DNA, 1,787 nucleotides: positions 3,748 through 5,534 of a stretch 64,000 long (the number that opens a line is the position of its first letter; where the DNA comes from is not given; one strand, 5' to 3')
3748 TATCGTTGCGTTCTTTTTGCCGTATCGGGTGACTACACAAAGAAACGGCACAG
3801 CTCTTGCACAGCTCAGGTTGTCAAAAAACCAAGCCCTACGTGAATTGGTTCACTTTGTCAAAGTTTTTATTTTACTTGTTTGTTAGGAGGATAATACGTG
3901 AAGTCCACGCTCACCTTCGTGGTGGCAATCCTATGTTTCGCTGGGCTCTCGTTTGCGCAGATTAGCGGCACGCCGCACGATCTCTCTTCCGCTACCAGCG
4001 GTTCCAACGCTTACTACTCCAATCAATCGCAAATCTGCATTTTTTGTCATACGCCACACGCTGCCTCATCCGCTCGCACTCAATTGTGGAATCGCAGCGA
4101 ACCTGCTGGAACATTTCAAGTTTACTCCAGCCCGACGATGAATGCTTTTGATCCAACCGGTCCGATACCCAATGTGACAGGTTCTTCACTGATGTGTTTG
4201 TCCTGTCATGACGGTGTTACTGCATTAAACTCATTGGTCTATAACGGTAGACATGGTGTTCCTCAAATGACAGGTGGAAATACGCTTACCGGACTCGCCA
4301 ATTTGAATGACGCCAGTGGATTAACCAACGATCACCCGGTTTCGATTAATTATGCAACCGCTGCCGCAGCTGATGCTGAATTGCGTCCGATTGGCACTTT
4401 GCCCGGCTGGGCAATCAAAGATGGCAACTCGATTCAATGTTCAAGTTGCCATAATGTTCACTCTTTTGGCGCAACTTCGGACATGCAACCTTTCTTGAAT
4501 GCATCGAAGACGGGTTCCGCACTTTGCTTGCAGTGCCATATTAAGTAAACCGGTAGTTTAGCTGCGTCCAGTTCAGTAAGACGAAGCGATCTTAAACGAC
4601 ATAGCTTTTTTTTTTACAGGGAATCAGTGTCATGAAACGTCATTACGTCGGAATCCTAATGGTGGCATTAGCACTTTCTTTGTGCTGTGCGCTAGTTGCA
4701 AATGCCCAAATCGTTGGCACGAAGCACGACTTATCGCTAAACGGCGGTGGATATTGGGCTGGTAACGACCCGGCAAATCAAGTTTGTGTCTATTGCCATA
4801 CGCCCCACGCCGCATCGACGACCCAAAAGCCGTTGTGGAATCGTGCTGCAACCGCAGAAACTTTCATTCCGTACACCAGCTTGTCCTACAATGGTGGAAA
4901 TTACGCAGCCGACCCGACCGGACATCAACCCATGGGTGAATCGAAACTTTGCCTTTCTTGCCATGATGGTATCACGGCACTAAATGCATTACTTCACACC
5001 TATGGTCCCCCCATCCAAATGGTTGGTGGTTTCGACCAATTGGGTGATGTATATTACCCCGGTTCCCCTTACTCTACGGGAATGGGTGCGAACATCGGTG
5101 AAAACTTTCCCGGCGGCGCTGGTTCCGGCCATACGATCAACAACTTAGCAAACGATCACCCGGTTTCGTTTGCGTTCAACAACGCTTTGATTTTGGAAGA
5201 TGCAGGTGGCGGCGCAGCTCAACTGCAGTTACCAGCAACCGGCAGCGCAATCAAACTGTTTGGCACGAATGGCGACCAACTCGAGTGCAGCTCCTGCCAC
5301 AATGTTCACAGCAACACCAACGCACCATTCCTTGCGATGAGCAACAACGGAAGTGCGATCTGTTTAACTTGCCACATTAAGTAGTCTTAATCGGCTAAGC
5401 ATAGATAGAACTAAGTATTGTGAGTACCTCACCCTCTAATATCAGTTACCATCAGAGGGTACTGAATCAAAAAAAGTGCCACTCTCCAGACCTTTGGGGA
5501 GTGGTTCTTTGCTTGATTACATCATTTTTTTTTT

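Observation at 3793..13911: Porin-cytochrome-like extracellular electron-transfer cluster in a T9SS-bearing bacterium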

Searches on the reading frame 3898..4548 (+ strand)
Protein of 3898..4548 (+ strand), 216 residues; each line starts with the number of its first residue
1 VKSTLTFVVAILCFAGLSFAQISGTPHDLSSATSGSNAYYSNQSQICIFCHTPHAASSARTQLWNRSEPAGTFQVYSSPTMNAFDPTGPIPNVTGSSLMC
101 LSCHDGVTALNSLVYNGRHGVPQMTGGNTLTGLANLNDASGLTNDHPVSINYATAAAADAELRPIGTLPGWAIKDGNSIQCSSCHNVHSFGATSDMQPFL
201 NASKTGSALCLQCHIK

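Call 4: search_protein_families(library=pfam, proteins=[window:3898-4548:+], max_evalue=0.01)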
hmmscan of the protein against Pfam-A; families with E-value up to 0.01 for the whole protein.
window:3898-4548:+ (216 aa): 7 families
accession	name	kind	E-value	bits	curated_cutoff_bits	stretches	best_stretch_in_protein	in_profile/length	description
PF09699.15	Paired_CXXCH_1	-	4.4e-10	39.5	20.6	1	180-214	8-36/41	Doubled CXXCH motif (Paired_CXXCH_1)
PF14522.11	Cytochrome_C7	-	6.7e-06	26.3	24.8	1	178-214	13-48/67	Cytochrome c7 and related cytochrome c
PF14537.11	Cytochrom_c3_2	-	2.9e-05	24.9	25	0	177-214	56-78/79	Cytochrome c3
PF22113.1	Mtrc-MtrF_II-IV_dom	-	0.00012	22.1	30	0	36-108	73-131/176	Outer membrane cytochrome MtrC/MtrF-like, domains II/IV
PF03264.19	Cytochrom_NNT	-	0.00055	20.1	24.1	0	173-214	120-164/174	NapC/NirT cytochrome c family, N-terminal region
PF22678.1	Cytochrom_c_NrfB-like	-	0.00059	20.7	27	0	177-213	57-89/89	Cytochrome c-type protein NrfB-like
PF02085.21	Cytochrom_CIII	-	0.007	17.1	22.9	0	177-215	45-83/101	Class III cytochrome C family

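Call 5: search_protein_families(library=ncbifam, proteins=[window:3898-4548:+], max_evalue=0.01)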
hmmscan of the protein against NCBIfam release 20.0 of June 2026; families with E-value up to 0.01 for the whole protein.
window:3898-4548:+ (216 aa): 7 families
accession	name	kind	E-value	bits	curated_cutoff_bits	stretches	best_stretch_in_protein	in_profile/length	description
NF041028.1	decahem_GSU2203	exception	1.8e-07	30.7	325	1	173-215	170-208/317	GSU2203 family decaheme c-type cytochrome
TIGR01905.1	paired_CXXCH_1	subfamily_domain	1.6e-06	27.9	25.2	1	180-214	8-36/41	doubled CXXCH domain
TIGR03508.1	decahem_SO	subfamily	2e-05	24.2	192.2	1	96-215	69-175/258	DmsE family decaheme c-type cytochrome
NF008659.0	PRK11659.1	equivalog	5.9e-05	22.8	184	0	178-215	135-168/188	cytochrome c nitrite reductase pentaheme subunit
TIGR03507.1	decahem_SO1788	subfamily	0.00054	18.5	209.3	0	35-118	567-638/672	OmcA/MtrC family decaheme c-type cytochrome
TIGR04315.1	octaheme_Shew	subfamily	0.0013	17.9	375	0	44-107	20-82/440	tetrathionate reductase family octaheme c-type cytochrome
TIGR03146.1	cyt_nit_nrfB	equivalog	0.0023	18.2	166.6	0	177-214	108-141/145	cytochrome c nitrite reductase pentaheme subunit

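Call 26: search_solved_structures(query=window:3898-4548:+, max_evalue=0.1, show_alignments=2)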
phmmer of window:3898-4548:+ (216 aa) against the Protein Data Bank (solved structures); distinct sequences matched with E-value up to 0.1: 2.
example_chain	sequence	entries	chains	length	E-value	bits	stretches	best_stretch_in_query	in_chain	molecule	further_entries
7tfs_A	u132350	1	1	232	2.8e-33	118.4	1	9-216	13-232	Cytochrome c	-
9yuq_N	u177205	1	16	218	1.1e-25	93.5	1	1-216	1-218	Putative multiheme cytochrome c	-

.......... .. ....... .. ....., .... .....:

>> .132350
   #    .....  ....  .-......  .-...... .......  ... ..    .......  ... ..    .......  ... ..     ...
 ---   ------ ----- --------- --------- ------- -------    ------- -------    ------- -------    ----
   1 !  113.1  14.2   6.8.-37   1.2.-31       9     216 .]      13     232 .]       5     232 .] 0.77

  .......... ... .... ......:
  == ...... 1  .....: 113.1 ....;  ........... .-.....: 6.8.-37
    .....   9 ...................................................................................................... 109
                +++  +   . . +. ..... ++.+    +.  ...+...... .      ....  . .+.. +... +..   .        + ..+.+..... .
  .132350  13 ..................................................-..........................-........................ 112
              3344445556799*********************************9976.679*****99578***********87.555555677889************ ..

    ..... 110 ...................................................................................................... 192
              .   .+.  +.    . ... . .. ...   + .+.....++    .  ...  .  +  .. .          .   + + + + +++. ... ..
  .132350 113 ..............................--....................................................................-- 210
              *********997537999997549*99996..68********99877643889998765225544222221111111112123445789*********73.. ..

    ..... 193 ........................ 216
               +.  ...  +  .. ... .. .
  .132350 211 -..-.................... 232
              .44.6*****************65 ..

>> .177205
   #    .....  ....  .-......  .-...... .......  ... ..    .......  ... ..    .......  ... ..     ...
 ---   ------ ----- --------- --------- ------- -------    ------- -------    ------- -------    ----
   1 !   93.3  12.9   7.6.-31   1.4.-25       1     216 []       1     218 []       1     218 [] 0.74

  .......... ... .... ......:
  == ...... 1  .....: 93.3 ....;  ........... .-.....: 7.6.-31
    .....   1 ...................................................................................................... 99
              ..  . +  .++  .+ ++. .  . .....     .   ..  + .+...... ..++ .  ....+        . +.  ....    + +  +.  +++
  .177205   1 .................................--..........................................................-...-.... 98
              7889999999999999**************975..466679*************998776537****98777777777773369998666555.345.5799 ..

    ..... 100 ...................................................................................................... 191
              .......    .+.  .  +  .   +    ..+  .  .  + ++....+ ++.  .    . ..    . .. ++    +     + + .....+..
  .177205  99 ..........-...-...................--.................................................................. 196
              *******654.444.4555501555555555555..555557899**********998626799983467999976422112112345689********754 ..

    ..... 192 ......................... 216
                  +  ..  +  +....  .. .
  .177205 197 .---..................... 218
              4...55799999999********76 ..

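Call 48: find_related_loci(query=A2, collection=genome_contigs, flank=10000)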
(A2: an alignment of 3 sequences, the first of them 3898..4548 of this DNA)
Query A2 (216 aa) in genome_contigs; peptide patterns used: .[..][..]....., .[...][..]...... (x = any residue, [..] = any of these).
600 stretches matched a pattern (row limit reached: there are more); 594 encode a relative of the query (tblastn E <= 1e-3); the best 80 are kept; 80 distinct loci.
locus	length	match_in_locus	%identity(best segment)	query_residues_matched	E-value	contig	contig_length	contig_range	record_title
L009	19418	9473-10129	60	1-216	3e-81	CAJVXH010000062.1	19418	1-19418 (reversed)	TPA_asm: uncultured bacterium isolate DRR093004_bin.59_MetaBAT_v2.12.1_MAG genome assembly, contig: NODE_1650_length_194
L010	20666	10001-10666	41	1-216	2e-36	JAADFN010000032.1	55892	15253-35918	MAG: Acidobacteriota bacterium isolate M_MaxBin.030 contig-127_1605, whole genome shotgun sequence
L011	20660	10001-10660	39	1-216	1e-34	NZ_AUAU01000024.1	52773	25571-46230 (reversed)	Geothrix fermentans DSM 14018 G398DRAFT_scaffold00019.19_C, whole genome shotgun sequence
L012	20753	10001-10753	35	2-216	1e-34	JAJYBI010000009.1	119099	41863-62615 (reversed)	MAG: Deltaproteobacteria bacterium isolate BP8.bin75 NODE_195_length_119099_cov_2.189381, whole genome shotgun sequence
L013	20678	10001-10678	38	1-216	4e-34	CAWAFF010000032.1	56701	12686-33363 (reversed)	MAG: uncultured delta proteobacterium isolate MFD03638.bin.2.1 genome assembly, contig: contig_2591, whole genome shotgu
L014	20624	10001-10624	41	1-216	4e-34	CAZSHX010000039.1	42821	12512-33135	MAG TPA_asm: uncultured Hyphomicrobiales bacterium isolate SRP284006_co1_568 genome assembly, contig: NODE_1208_length_4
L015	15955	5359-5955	38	1-216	5e-33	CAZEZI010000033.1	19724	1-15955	MAG TPA_asm: uncultured Thioalkalispiraceae bacterium isolate SRP128015_co3_350 genome assembly, contig: NODE_2745_lengt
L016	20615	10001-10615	38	5-214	7e-34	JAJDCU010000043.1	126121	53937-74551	MAG: Phycisphaeraceae bacterium isolate OFTM326 OFTM326_42, whole genome shotgun sequence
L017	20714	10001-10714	38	1-216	4e-33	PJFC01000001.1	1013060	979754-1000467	MAG: Geobacter sp. isolate H2geo H2geo_contig_1, whole genome shotgun sequence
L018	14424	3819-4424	39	5-216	6e-33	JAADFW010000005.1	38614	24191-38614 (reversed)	MAG: Chlorobiota bacterium isolate M_MaxBin.088 contig-127_1044, whole genome shotgun sequence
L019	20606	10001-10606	39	1-216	9e-33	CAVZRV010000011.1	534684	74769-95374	MAG: uncultured Acidobacteriota bacterium isolate MFD05684.bin.2.2 genome assembly, contig: contig_38066, whole genome s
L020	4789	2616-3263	37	3-216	7e-33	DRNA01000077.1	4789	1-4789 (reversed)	MAG TPA_asm: Aeromonadales bacterium isolate HyVt-500 HyVt-500_k145_118729, whole genome shotgun sequence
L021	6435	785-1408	39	1-216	9e-33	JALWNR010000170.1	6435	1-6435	MAG: Bacteroidales bacterium isolate M17_metabat2_scaf2bin.272 M17_NODE_15825_length_6435_cov_2.464014, whole genome sho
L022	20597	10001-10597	40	7-214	6e-33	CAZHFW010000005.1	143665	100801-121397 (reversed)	MAG TPA_asm: uncultured Phycisphaeraceae bacterium isolate binchicken_co284_12 genome assembly, contig: NODE_215_length_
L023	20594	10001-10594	39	22-214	3e-32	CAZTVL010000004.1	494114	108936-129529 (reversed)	MAG TPA_asm: uncultured Solibacteraceae bacterium isolate SRP193066_co2_44 genome assembly, contig: NODE_5_length_494114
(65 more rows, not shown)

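Call 98: search_protein_families(library=pfam, proteins=[L017:3550-4908:+, L017:4932-5780:+, L017:10963-13380:+, L017:13478-14575:+, L017:14696-16201:+], max_evalue=0.001)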
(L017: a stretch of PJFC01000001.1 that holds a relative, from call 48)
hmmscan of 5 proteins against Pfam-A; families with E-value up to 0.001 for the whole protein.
L017:3550-4908:+ (453 aa): 1 family
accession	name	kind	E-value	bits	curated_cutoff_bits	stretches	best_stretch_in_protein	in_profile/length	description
PF05140.19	ResB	-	1.5e-110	370.8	24.6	1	19-444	1-486/486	ResB-like family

L017:4932-5780:+ (283 aa): 1 family
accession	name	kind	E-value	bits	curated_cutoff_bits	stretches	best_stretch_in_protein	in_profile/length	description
PF01578.25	Cytochrom_C_asm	-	4e-56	190.5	29.9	1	68-278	1-212/212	Cytochrome C assembly protein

L017:10963-13380:+ (806 aa): 0 families

L017:13478-14575:+ (366 aa): 4 families
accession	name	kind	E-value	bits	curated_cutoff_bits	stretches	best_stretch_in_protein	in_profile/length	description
PF13632.12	Glyco_trans_2_3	-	4.1e-10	40.2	27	1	105-301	2-191/198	Glycosyl transferase family group 2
PF00535.33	Glycos_transf_2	-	3.9e-08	33.9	23.3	1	88-194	65-164/168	Glycosyl transferase family 2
PF10111.15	Glyco_tranf_2_2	-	1.6e-05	25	27.3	0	88-121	68-101/276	Glycosyltransferase like family 2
PF13641.12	Glyco_tranf_2_3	-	0.00017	22.1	27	1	92-245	74-223/230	Glycosyltransferase like family 2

L017:14696-16201:+ (502 aa): 11 families
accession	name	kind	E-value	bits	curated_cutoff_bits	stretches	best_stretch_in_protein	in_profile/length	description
PF07719.23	TPR_2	-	1.4e-09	37.8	27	1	411-438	6-33/34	Tetratricopeptide repeat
PF00515.34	TPR_1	-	1.9e-07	31.1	27.8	0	413-439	8-34/34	Tetratricopeptide repeat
PF13431.12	TPR_17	-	2.9e-07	30.7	24.4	1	429-460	2-33/34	Tetratricopeptide repeat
PF13424.12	TPR_12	-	3.7e-06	27.5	30.1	1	408-464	5-69/77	Tetratricopeptide repeat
PF13428.12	TPR_14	-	5.7e-06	26.9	23.5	0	413-448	8-43/44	Tetratricopeptide repeat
PF13414.12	TPR_11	-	9.2e-06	25.7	26.8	1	414-449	2-37/42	TPR repeat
PF14559.12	TPR_19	-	2.1e-05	25.2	25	1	419-461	4-46/68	Tetratricopeptide repeat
PF13432.12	TPR_16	-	2.4e-05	25.1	32.7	1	415-462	6-53/65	Tetratricopeptide repeat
PF23914.1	TPR_CcmH_CycH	-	0.00012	22.4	42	1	396-471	74-152/158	Cytochrome c-type biogenesis protein H TPR domain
PF25063.1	ARM_TT21_C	-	0.00023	21.5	35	1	412-475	101-164/209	Tetratricopeptide repeat protein 21 C-terminal ARM domain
PF13181.12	TPR_8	-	0.0003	21.2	25.7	0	413-438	8-33/34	Tetratricopeptide repeat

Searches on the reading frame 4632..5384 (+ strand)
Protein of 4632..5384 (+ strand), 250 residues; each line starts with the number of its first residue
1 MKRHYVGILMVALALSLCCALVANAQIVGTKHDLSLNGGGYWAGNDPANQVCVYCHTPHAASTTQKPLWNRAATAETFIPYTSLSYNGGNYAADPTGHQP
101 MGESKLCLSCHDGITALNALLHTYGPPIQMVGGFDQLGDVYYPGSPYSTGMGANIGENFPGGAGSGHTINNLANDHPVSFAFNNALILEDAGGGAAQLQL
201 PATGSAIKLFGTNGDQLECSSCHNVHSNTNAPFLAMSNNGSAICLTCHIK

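Call 4: search_protein_families(library=pfam, proteins=[window:4632-5384:+], max_evalue=0.01)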
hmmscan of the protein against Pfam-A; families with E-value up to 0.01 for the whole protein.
window:4632-5384:+ (250 aa): 4 families
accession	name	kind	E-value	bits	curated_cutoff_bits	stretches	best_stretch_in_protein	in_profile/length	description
PF09699.15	Paired_CXXCH_1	-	6.1e-12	45.5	20.6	1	218-248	8-36/41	Doubled CXXCH motif (Paired_CXXCH_1)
PF14537.11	Cytochrom_c3_2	-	1.7e-06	28.8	25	0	215-248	56-78/79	Cytochrome c3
PF14522.11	Cytochrome_C7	-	2.5e-05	24.4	24.8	0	216-248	13-48/67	Cytochrome c7 and related cytochrome c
PF22678.1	Cytochrom_c_NrfB-like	-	0.0016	19.3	27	0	216-247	58-89/89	Cytochrome c-type protein NrfB-like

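Call 5: search_protein_families(library=ncbifam, proteins=[window:4632-5384:+], max_evalue=0.01)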
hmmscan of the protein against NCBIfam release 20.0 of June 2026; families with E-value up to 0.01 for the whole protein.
window:4632-5384:+ (250 aa): 8 families
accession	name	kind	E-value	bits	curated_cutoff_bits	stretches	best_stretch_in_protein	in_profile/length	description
TIGR01905.1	paired_CXXCH_1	subfamily_domain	5.9e-10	38.9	25.2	1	218-248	8-36/41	doubled CXXCH domain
TIGR03508.1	decahem_SO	subfamily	4.7e-06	26.3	192.2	1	215-249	142-175/258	DmsE family decaheme c-type cytochrome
TIGR03153.1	cytochr_NrfH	equivalog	3.3e-05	24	134.2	0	41-115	44-113/138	cytochrome c nitrite reductase small subunit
NF041028.1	decahem_GSU2203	exception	5.7e-05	22.5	325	1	215-249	173-208/317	GSU2203 family decaheme c-type cytochrome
TIGR03146.1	cyt_nit_nrfB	equivalog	0.00065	20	166.6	0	215-248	108-141/145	cytochrome c nitrite reductase pentaheme subunit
NF008659.0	PRK11659.1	equivalog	0.0014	18.4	184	0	216-249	135-168/188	cytochrome c nitrite reductase pentaheme subunit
NF049875.1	NetB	exception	0.0016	18.3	380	0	214-250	161-197/211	Nrf-like electron transfer protein NetB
TIGR04315.1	octaheme_Shew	subfamily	0.0066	15.5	375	0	213-249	216-251/440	tetrathionate reductase family octaheme c-type cytochrome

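Call 24: search_solved_structures(query=window:4632-5384:+, max_evalue=0.1)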
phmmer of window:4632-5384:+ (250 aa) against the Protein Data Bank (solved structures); distinct sequences matched with E-value up to 0.1: 2.
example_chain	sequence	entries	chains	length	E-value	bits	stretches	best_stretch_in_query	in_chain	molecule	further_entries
7tfs_A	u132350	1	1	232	1.3e-30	110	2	6-137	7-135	Cytochrome c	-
9yuq_N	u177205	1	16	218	4.8e-24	88.5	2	8-115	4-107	Putative multiheme cytochrome c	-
